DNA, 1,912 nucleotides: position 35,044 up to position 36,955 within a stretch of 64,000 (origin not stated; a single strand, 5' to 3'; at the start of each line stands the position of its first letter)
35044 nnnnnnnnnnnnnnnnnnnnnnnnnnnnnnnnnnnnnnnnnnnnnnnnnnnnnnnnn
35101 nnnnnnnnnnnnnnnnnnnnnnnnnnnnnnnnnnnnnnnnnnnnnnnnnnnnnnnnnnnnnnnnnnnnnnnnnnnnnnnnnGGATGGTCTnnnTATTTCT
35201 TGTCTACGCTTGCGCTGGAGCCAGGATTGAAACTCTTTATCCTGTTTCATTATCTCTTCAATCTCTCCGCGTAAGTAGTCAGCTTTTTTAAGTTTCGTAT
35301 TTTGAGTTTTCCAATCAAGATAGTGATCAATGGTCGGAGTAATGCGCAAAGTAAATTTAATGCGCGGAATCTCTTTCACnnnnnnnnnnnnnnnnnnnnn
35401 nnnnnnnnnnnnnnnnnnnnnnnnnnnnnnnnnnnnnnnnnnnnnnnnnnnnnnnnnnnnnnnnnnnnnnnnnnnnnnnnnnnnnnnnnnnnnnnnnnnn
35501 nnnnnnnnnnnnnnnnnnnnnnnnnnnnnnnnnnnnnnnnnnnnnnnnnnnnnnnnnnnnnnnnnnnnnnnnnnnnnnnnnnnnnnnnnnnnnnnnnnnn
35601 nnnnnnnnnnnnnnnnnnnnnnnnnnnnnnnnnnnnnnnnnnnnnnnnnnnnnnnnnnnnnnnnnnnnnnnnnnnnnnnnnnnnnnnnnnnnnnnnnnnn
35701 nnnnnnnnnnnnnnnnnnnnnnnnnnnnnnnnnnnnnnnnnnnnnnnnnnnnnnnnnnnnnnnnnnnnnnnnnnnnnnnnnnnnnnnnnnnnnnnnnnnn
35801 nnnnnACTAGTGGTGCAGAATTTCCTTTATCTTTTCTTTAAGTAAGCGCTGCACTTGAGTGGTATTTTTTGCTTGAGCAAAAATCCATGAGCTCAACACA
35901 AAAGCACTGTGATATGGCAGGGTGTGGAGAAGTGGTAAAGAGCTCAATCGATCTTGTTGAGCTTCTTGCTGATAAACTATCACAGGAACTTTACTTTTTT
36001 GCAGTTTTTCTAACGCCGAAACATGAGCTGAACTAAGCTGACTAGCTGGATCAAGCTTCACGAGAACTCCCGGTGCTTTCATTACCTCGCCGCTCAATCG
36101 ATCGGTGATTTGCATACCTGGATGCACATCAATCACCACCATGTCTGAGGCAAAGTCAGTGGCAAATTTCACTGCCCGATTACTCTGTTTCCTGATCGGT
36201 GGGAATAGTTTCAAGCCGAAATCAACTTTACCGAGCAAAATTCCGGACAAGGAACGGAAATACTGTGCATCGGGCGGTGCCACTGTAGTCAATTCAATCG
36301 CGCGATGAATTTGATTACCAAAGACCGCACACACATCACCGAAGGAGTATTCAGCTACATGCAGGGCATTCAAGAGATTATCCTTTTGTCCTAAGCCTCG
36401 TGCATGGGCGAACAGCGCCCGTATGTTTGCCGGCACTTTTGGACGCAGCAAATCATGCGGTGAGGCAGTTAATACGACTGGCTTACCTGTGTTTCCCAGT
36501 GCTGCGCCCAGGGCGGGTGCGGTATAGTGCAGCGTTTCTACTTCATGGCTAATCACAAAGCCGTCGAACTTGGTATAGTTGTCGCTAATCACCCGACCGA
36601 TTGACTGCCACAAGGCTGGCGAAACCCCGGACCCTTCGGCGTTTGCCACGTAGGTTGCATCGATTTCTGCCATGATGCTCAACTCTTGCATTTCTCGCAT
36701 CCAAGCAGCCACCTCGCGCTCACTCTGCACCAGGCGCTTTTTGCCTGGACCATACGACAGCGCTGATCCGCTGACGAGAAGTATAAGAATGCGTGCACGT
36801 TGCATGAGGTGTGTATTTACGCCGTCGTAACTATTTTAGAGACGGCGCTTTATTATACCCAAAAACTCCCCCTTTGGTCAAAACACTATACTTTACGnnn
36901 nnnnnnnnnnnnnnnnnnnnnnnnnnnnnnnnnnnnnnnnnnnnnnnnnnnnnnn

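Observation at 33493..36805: Tight operon: pseudo-asparaginase, NDT-like protein and DUF2207 membrane protein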

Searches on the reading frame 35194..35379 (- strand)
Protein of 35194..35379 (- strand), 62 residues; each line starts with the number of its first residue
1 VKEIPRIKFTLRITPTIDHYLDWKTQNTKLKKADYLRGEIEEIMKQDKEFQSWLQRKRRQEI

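Call 30: search_protein_families(library=pfam, proteins=[window:35194-35379:-], max_evalue=10)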
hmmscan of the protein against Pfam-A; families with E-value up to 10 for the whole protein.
seq(62 aa): 1 family
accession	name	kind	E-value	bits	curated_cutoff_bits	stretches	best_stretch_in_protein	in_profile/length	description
PF25190.1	Tad5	-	0.085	13.4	27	1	26-59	51-84/123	Type I Thoeris inhibitor Tad5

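Call 31: search_solved_structures(query=A2, max_evalue=10, show_alignments=3)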
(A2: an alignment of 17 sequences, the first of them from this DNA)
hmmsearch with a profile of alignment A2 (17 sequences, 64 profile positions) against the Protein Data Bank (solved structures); distinct sequences matched with E-value up to 10: 6.
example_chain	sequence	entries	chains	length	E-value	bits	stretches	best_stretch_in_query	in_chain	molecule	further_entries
6yqy_A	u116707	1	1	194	0.035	17.1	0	40-61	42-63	de novo designed TIM barrel sTIM11noCys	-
5bvl_A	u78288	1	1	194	0.061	16.4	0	40-61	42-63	designed TIM barrel sTIM11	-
7osu_A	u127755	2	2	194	0.12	15.4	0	40-62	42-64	sTIM11noCys-SB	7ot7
7a8s_A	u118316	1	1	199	0.19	14.8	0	40-61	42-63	sTIM11_h3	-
8x8g_A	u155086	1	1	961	1.2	12.2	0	29-57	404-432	glycoside hydrolase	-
8w4g_A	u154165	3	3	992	1.3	12.1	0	29-57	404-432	glycoside hydrolase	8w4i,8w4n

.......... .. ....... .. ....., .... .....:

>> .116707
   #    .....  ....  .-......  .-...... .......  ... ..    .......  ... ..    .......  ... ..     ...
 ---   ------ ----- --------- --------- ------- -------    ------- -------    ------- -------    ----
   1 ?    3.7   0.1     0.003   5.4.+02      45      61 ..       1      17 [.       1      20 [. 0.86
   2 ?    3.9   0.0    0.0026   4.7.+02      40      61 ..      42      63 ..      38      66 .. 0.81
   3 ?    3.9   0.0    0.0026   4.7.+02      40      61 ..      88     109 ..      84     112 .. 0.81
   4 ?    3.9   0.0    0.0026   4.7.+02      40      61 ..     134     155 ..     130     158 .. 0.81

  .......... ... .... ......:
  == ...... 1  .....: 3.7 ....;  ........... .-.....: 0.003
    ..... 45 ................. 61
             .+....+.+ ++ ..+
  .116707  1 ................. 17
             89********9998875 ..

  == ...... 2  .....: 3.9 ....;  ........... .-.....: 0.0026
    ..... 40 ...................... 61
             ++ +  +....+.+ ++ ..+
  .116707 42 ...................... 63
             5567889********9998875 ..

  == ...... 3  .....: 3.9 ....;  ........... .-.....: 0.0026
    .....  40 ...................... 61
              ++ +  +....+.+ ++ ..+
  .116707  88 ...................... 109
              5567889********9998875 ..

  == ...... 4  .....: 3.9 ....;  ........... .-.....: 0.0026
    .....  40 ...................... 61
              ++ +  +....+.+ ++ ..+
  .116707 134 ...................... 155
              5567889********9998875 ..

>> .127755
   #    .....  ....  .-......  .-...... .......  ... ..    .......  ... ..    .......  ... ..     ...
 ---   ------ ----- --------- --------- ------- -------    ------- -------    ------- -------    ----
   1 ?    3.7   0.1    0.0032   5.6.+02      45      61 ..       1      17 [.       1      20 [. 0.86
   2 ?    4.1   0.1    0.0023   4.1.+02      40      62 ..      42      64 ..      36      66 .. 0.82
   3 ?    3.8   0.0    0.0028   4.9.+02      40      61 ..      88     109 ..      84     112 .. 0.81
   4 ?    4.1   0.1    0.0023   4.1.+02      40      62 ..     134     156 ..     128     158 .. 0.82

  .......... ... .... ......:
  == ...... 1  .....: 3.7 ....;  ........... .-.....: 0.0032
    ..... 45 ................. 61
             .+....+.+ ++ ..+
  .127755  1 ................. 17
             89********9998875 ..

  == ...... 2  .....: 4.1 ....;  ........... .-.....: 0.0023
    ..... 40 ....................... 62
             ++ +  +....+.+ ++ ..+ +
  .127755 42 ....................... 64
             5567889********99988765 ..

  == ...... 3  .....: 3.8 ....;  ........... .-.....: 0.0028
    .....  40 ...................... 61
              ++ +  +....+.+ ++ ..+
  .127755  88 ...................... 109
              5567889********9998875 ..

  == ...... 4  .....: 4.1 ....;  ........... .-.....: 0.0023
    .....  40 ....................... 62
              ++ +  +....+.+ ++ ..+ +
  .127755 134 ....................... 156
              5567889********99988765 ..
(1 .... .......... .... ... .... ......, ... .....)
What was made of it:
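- On Ribbon-helix-helix DNA-binding proteins (MetJ/Arc/CopG superfamily): A PDB profile search found no RHH protein (call 31).
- Tried and rejected: A search with the RHH module found no RHH entry, only spurious matches to designed proteins (call 31).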

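Call 33: search_protein_families(library=pfam, alignment_id=A2, max_evalue=1)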
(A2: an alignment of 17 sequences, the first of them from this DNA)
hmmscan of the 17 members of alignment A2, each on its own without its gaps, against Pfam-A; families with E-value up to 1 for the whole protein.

A. member 1, seq(62 aa): 1 family
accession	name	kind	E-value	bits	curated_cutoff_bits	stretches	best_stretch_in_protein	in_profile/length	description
PF25190.1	Tad5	-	0.085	13.4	27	1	26-59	51-84/123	Type I Thoeris inhibitor Tad5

B. families by the number of members that match (of 17 scanned): 13 families
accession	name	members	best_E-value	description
PF05534.18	HicB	7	0.0072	HicB family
PF21983.2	NikA-like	6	0.0016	Mobilization protein NikA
PF00010.31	HLH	3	0.008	Helix-loop-helix DNA-binding domain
PF03726.19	PNPase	2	0.03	Polyribonucleotide nucleotidyltransferase, RNA binding domain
PF25822.1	UBL_USP40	2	0.044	USP40 ubiquitin-like domain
PF12651.13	RHH_3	1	0.0052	Ribbon-helix-helix domain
PF01196.24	Ribosomal_L17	1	0.0095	Ribosomal protein L17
PF08780.16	NTase_sub_bind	1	0.026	Nucleotidyltransferase substrate binding protein like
PF23975.1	DUF7301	1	0.033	Family of unknown function (DUF7301)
PF15306.11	LIN37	1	0.069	LIN37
PF25190.1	Tad5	1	0.085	Type I Thoeris inhibitor Tad5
PF08806.17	Sep15_SelM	1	0.14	Sep15/SelM redox domain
PF00787.29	PX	1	0.15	PX domain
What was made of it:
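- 35236..35367 (-): NDTL C-terminal ribbon-helix-helix domain (residues 147-190). The strand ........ is almost invariant. Call 33 (sub-threshold matches to HicB, NikA-like and RHH_3).
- On Ribbon-helix-helix DNA-binding proteins (MetJ/Arc/CopG superfamily): Only sub-threshold matches: HicB in 7 of 17 members, NikA-like in 6 of 17, RHH_3 in 1 (call 33).
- Closest known: RHH regulators with an attached sensor or enzyme part. Different: No profile match reaches a curated threshold (call 33).
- Sub-threshold Pfam matches converge on the RHH clan: HicB in 7 of 17 members, NikA-like in 6 of 17, RHH_3 in 1 (call 33). RHH profile matches are all below the curated thresholds (call 33).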

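Call 38: predict_structure(alignment_id=A2)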
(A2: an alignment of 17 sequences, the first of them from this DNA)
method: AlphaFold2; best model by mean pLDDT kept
length: 62 residues; sequences in the alignment: 17
mean_pLDDT: 85.3   pTM: 0.55
mean pLDDT of the five models: 85.3, 82.1, 78.8, 71.0, 67.3
residues with pLDDT >= 90: 28; 70-90: 26; 50-70: 8; < 50: 0
segments of 3 or more residues with pLDDT < 50: none
pLDDT, mean of each block of 10 residues (from residue 1): 68 88 89 88 92 90 69
secondary structure, 60 per line:
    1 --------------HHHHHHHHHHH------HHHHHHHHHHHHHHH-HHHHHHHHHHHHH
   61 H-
elements in order: H15-25 H32-46 H48-61

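Call 82: find_homologous_proteins(query=A2, max_evalue=0.01)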
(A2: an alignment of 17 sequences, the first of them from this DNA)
Query A2 (17 sequences) (62 aa, profile of the alignment): 11 proteins with E <= 0.01 among 162 candidates.
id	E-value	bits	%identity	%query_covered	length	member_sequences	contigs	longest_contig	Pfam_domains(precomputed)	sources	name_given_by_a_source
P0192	8.8e-24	101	55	90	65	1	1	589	-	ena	-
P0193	6.2e-23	98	55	89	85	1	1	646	-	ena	-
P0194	9.9e-23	97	52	90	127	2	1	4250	-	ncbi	ncbi:MAG: hypothetical protein WC768_05000, partial [Patescibacteria group bacterium]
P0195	1.8e-22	97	71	77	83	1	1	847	-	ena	-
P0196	2.3e-22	96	72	97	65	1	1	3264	-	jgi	jgi:hypothetical protein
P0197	1.8e-21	93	48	97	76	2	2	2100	-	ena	-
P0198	3.3e-21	93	48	90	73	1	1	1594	-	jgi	-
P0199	5.9e-20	89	53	89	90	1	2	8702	-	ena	-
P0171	8.7e-20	88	47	84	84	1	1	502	-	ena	-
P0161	7.3e-19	85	41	85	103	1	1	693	-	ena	-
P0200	5.0e-17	79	51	82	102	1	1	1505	-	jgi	jgi:hypothetical protein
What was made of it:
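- Tried and rejected: It returned only 11 short fragments and no new domain architectures (call 82).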

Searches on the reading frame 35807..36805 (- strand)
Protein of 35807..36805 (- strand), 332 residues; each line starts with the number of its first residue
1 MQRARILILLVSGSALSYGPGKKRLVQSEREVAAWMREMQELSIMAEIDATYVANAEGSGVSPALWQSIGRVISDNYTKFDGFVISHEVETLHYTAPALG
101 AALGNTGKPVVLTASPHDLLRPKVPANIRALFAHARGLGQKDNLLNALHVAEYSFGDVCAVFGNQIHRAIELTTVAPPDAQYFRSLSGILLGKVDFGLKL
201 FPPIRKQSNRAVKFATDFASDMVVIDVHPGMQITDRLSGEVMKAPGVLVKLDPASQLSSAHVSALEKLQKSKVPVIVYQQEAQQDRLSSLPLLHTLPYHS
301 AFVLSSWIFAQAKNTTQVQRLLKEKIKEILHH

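Call 3: search_protein_families(library=pfam, proteins=[window:35807-36805:-], max_evalue=0.1)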
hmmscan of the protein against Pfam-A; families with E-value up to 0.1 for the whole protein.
window:35807-36805:- (332 aa): 1 family
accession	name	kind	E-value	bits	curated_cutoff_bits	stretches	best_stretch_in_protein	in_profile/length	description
PF00710.25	Asparaginase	-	7e-24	84.9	22.5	1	5-194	1-180/193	Asparaginase, N-terminal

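Call 4: search_protein_families(library=ncbifam, proteins=[window:35807-36805:-], max_evalue=0.1)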
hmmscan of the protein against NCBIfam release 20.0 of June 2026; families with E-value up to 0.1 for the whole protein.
window:35807-36805:- (332 aa): 6 families
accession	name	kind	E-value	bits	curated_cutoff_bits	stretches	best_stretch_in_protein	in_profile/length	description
TIGR00519.1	asnASE_I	subfamily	2.2e-21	76.2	260.5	1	24-280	22-273/337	type I asparaginase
NF006998.0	PRK09461.1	equivalog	1.9e-18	66.8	376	1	51-231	53-221/337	asparaginase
TIGR02153.1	gatD_arch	equivalog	1.7e-16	60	324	1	26-280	85-337/405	Glu-tRNA(Gln) amidotransferase subunit GatD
NF003217.0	PRK04183.1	equivalog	1.3e-15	57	310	1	26-280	98-349/420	Glu-tRNA(Gln) amidotransferase subunit GatD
TIGR00520.1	asnASE_II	subfamily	5.3e-06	25.5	314.3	1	39-277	63-296/352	type II asparaginase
NF008304.0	PRK11096.1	equivalog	3.4e-05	22.6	506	1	37-114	59-135/348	L-asparaginase 2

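Call 5: search_solved_structures(query=window:35807-36805:-, max_evalue=0.01, show_alignments=2)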
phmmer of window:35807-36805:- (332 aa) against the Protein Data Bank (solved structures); distinct sequences matched with E-value up to 0.01: 44.
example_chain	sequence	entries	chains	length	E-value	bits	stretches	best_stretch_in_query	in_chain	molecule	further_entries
2ocd_A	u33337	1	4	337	3.9e-14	55.5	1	56-169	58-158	L-asparaginase I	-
2p2d_A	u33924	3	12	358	4.2e-13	52.1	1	52-178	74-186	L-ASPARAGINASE I | L-asparaginase 1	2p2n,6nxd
6nxc_A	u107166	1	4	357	1.2e-12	50.6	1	52-171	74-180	L-asparaginase 1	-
2him_A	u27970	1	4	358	1.2e-12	50.6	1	52-171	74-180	L-asparaginase 1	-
7r69_A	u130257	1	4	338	3.6e-12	49.1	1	52-179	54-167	L-asparaginase I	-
3ntx_A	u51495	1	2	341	4.2e-12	48.9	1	52-179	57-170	Cytoplasmic L-asparaginase I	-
7r6b_A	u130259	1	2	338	9.6e-12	47.7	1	52-179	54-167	L-asparaginase I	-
7r6a_A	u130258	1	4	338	1e-11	47.6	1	52-179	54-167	L-asparaginase I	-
5ot0_A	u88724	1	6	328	3.7e-10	42.5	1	46-136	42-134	L-asparaginase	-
9ufq_A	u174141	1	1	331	1.1e-08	37.6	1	46-131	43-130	asparaginase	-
1wls_A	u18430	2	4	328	2.4e-08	36.5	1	5-130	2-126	L-asparaginase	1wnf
9ufr_A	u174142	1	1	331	5.1e-08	35.5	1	46-131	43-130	asparaginase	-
1zq1_A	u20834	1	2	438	1.6e-07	33.9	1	39-237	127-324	Glutamyl-tRNA(Gln) amidotransferase subunit D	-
9s7z_A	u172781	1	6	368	4e-07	32.5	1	59-194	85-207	60 kDa lysophospholipase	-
9s7y_A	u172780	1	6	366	7e-07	31.7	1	58-186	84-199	60 kDa lysophospholipase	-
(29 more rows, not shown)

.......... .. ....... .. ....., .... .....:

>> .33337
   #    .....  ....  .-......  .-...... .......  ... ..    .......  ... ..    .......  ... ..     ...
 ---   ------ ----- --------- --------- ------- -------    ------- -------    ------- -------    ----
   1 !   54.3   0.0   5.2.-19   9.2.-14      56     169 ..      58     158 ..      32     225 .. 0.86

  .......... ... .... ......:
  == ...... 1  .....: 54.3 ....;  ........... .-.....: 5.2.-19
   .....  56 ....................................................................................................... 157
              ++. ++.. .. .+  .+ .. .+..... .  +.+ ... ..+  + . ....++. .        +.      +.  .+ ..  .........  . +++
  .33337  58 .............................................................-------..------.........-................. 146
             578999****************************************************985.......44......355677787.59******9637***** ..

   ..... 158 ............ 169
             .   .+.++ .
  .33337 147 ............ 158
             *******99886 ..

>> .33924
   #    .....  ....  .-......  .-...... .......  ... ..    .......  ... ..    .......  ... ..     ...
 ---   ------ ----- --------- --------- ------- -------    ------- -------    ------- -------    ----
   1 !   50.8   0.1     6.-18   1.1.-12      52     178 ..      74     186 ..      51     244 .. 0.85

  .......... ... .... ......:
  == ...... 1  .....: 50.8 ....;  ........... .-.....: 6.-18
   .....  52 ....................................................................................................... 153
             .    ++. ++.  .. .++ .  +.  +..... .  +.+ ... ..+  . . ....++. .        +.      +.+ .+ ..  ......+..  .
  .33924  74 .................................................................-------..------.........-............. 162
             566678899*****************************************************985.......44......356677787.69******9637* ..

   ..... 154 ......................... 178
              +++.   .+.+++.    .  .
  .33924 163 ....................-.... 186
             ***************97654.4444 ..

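Call 12: find_homologous_proteins(query=window:35807-36805:-, max_evalue=1e-10)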
Query window:35807-36805:- (332 aa): 6 proteins with E <= 1e-10 among 5159 candidates.
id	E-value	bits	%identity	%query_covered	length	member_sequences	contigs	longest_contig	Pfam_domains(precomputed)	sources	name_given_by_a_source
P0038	2.2e-214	728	100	100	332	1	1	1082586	PF00710.26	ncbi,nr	ncbi:MAG: asparaginase [Candidatus Nomurabacteria bacterium]|nr:MAG: asparaginase [Candidatus Nomura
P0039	6.5e-88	313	43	99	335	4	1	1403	PF00710.26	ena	-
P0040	6.1e-86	306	44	100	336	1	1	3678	PF00710.26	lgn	-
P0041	4.4e-84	300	41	98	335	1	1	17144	PF00710.26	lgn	-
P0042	2.3e-83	298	44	98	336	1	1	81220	PF00710.26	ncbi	-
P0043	3.7e-77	277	45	88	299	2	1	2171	PF00710.26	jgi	jgi:L-asparaginase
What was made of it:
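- Tried and rejected: That threshold was too strict for a database of this size (call 12).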

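Call 68: search_protein_families(library=padloc, proteins=[window:35807-36805:-], max_evalue=0.01)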
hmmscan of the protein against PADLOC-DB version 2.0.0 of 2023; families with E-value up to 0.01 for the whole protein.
window:35807-36805:- (332 aa): 0 families
